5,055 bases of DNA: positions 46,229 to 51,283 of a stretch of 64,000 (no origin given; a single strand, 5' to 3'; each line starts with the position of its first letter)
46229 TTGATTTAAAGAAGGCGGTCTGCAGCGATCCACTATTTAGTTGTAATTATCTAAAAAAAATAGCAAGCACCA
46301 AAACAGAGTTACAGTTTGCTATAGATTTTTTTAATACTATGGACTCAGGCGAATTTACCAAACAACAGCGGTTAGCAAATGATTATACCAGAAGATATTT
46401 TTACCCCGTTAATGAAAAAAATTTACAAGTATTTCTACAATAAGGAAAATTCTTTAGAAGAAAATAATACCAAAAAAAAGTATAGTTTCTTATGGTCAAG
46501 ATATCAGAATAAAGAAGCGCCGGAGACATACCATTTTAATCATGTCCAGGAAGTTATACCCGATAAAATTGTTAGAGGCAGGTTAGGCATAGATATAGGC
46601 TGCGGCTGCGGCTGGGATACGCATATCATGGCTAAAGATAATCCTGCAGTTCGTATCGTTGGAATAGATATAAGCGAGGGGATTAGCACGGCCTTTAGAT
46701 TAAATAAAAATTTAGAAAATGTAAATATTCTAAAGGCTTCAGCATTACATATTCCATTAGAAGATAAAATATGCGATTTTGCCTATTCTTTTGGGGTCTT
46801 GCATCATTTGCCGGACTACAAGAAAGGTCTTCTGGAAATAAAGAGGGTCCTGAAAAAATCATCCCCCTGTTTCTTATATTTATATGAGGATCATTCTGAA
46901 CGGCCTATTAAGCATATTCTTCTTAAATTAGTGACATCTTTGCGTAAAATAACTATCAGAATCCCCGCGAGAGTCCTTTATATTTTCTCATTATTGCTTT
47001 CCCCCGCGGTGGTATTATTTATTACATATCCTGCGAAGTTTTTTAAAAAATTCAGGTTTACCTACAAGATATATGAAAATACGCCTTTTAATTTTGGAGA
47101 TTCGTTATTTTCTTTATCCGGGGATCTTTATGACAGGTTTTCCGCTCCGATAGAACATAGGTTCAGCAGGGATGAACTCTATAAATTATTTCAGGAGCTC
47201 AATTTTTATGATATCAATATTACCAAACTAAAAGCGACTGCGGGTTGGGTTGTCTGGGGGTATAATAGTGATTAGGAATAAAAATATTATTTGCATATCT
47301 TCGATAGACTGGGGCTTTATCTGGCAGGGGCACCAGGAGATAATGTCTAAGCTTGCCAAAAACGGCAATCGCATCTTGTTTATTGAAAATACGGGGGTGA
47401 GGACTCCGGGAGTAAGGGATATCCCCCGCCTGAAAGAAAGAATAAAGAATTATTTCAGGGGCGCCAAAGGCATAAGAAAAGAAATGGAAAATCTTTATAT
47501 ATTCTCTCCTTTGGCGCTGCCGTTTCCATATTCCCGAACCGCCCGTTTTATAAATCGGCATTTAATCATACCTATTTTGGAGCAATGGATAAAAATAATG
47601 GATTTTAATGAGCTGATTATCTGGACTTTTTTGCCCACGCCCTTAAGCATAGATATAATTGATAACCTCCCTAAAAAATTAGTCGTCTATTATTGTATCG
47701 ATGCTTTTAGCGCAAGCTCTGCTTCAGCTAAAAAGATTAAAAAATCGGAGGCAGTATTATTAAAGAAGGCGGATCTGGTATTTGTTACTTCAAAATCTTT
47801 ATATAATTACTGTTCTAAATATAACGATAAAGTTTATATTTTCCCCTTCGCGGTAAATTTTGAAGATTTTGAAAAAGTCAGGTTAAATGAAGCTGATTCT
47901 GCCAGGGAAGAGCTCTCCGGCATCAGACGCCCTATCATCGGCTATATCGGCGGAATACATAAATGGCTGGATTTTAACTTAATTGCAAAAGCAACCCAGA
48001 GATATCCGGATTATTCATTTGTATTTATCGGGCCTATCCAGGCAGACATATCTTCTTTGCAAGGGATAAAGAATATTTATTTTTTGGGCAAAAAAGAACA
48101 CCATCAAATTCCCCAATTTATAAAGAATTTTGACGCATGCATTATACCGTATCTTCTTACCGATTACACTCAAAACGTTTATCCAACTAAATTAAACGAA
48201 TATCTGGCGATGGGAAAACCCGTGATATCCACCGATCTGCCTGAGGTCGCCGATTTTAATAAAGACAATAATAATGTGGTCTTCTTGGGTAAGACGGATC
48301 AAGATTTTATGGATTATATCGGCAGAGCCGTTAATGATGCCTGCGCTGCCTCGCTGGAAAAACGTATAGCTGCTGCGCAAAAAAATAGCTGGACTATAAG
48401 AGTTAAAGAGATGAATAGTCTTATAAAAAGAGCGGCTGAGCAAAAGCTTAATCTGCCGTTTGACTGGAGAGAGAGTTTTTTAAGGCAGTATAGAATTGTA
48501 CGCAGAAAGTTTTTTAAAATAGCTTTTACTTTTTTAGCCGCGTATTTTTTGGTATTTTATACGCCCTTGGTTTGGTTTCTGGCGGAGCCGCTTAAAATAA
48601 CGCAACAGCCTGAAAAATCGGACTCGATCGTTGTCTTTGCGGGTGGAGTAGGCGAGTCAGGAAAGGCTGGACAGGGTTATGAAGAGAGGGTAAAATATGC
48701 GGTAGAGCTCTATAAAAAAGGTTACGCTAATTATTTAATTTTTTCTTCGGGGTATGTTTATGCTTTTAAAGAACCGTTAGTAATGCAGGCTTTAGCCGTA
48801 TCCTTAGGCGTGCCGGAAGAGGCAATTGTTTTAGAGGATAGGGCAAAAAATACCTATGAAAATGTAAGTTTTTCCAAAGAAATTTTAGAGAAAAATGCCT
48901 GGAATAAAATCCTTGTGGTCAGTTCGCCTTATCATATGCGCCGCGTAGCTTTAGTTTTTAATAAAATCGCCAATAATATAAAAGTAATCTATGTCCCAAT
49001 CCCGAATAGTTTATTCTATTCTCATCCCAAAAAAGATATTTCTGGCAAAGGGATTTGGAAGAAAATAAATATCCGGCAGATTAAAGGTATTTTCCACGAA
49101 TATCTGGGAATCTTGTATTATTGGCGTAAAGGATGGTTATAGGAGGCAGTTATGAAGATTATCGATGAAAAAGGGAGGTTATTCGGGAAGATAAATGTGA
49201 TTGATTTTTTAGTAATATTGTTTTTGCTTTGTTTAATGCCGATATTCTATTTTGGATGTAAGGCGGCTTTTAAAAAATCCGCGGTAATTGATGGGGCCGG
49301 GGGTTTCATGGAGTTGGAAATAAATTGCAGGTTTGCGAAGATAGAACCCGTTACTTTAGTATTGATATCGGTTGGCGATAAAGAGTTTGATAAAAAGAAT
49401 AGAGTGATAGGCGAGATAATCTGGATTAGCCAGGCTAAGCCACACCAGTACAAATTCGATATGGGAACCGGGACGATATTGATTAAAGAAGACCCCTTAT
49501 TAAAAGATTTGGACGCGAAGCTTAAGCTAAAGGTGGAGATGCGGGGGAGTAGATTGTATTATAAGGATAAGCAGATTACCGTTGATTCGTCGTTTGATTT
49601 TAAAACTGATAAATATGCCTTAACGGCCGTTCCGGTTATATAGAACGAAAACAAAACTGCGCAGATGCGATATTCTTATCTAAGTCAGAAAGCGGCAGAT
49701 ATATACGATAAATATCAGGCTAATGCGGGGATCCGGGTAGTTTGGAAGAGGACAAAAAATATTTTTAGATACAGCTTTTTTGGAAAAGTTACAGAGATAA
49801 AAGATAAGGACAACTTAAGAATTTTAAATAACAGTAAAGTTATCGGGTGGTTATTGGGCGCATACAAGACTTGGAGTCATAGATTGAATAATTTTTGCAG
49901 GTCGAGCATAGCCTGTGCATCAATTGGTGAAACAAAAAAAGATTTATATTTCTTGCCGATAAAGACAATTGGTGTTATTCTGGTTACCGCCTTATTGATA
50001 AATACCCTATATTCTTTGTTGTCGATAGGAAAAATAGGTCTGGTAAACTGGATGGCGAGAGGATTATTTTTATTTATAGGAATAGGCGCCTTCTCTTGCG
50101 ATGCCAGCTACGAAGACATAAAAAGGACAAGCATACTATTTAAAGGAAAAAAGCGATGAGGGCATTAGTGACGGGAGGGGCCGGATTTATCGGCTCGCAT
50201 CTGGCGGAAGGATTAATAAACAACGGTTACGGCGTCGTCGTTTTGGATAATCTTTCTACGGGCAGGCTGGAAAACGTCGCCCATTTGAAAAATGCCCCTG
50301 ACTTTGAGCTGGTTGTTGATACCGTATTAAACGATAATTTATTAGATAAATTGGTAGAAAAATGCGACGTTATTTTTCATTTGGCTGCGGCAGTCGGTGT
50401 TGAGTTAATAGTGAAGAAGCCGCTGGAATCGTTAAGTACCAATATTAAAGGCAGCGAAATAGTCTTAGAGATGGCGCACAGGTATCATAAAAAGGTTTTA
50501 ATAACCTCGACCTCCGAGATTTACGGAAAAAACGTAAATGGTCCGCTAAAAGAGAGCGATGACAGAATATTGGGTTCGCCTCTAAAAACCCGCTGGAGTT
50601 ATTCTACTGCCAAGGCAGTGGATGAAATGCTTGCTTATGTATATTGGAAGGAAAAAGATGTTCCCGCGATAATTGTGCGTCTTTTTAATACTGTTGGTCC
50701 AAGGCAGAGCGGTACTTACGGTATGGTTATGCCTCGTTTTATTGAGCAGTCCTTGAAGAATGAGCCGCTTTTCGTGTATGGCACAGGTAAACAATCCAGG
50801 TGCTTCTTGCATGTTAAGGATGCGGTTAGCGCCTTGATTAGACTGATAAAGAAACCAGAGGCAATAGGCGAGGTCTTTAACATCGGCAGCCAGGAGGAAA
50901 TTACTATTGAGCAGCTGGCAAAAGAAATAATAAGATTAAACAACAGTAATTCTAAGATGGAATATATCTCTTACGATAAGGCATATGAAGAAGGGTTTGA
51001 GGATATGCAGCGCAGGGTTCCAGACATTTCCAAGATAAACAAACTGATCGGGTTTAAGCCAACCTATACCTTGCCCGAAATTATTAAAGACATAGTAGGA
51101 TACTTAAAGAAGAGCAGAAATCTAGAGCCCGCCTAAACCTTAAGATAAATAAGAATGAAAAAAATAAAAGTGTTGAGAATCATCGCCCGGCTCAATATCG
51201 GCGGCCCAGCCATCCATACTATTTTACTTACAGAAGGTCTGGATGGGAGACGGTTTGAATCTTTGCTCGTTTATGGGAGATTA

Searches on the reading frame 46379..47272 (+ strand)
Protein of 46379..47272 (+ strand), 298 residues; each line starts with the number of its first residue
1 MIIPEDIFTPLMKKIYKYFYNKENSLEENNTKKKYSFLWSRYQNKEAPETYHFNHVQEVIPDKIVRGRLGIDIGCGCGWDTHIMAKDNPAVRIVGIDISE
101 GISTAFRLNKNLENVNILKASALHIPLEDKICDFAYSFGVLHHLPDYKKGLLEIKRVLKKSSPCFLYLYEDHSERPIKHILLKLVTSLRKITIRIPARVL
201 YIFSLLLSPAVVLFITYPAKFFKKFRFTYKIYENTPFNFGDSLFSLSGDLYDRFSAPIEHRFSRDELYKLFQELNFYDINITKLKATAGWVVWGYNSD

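Call 11: search_protein_families(library=pfam, proteins=[window:46379-47272:+], max_evalue=0.0001)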
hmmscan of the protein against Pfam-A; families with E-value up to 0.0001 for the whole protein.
window:46379-47272:+ (298 aa): 8 families
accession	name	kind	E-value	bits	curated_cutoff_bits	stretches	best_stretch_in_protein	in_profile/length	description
PF08241.18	Methyltransf_11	-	6.6e-18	65.6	21.2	1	71-162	1-91/95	Methyltransferase domain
PF13649.12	Methyltransf_25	-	1.4e-14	54.9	27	1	72-160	3-95/97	Methyltransferase domain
PF13847.12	Methyltransf_31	-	1.6e-14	54.2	27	1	71-165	8-108/145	Methyltransferase domain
PF13489.12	Methyltransf_23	-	6.1e-11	42.8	27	1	68-169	24-119/164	Methyltransferase domain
PF08242.18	Methyltransf_12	-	7e-11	43.2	30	1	71-160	1-94/98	Methyltransferase domain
PF01209.24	Ubie_methyltran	-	9.7e-08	32.1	20.1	1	66-160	47-145/233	ubiE/COQ5 methyltransferase family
PF02390.23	Methyltransf_4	-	1.1e-05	25.4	24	1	70-123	5-61/173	Putative methyltransferase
PF08003.17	Methyltransf_9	-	9.5e-05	21.9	23.8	0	53-160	104-211/315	Protein of unknown function (DUF1698)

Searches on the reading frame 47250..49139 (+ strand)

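Call 11: search_protein_families(library=pfam, proteins=[window:47250-49139:+], max_evalue=0.0001)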
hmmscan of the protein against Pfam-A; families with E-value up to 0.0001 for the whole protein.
window:47250-49139:+ (630 aa): 3 families
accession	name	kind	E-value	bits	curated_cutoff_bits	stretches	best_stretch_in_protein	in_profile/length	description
PF02698.23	DUF218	-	1.8e-28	99.5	27.6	1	458-620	1-133/133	DUF218 domain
PF00534.26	Glycos_transf_1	-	4e-12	46.4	26.4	1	226-375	14-167/172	Glycosyl transferases group 1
PF13692.12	Glyco_trans_1_4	-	1.4e-11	45.3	27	1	228-363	2-142/142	Glycosyl transferases group 1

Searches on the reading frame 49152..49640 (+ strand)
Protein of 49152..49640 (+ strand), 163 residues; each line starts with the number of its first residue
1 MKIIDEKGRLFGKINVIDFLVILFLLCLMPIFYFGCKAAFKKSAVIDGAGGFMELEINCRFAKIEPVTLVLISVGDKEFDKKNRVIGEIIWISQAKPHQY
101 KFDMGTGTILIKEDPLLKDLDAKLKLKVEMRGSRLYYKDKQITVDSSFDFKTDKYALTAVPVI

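Call 11: search_protein_families(library=pfam, proteins=[window:49152-49640:+], max_evalue=0.0001)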
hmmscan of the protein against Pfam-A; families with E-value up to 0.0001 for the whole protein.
window:49152-49640:+ (163 aa): 1 family
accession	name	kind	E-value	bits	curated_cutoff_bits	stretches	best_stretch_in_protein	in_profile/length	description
PF14221.11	DUF4330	-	1.7e-16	61.2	27.6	1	1-159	1-161/167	Domain of unknown function (DUF4330)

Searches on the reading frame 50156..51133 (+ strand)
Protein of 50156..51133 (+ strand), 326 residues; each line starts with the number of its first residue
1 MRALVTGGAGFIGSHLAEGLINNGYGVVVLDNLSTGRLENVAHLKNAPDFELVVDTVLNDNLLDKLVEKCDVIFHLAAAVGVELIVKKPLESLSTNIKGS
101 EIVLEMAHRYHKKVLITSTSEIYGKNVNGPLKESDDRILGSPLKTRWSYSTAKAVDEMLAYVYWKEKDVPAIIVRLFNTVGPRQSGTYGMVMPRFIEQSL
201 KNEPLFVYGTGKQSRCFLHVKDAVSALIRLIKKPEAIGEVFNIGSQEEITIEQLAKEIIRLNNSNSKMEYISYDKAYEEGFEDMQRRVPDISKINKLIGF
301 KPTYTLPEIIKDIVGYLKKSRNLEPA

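Call 75: search_protein_families(library=pfam, proteins=[window:50156-51133:+], max_evalue=0.0001)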
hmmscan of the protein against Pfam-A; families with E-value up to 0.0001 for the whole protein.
window:50156-51133:+ (326 aa): 6 families
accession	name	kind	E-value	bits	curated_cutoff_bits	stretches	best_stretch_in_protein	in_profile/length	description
PF16363.11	GDP_Man_Dehyd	-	5.9e-58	197.3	27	1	4-312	1-331/332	GDP-mannose 4,6 dehydratase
PF01370.27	Epimerase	-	1.9e-53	181.8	20.9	1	3-244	1-240/240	NAD dependent epimerase/dehydratase family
PF02719.21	Polysacc_synt_2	-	9.5e-20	71.4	20.2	1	4-269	2-254/293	Polysaccharide biosynthesis protein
PF07993.18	NAD_binding_4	-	1.5e-13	51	20.1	1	58-187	77-215/258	Male sterility protein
PF01073.25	3Beta_HSD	-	6.3e-13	48.8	22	1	4-212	1-210/280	3-beta hydroxysteroid dehydrogenase/isomerase family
PF04321.23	RmlD_sub_bind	-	3.9e-08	33.2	27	1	1-269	1-239/287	RmlD substrate binding domain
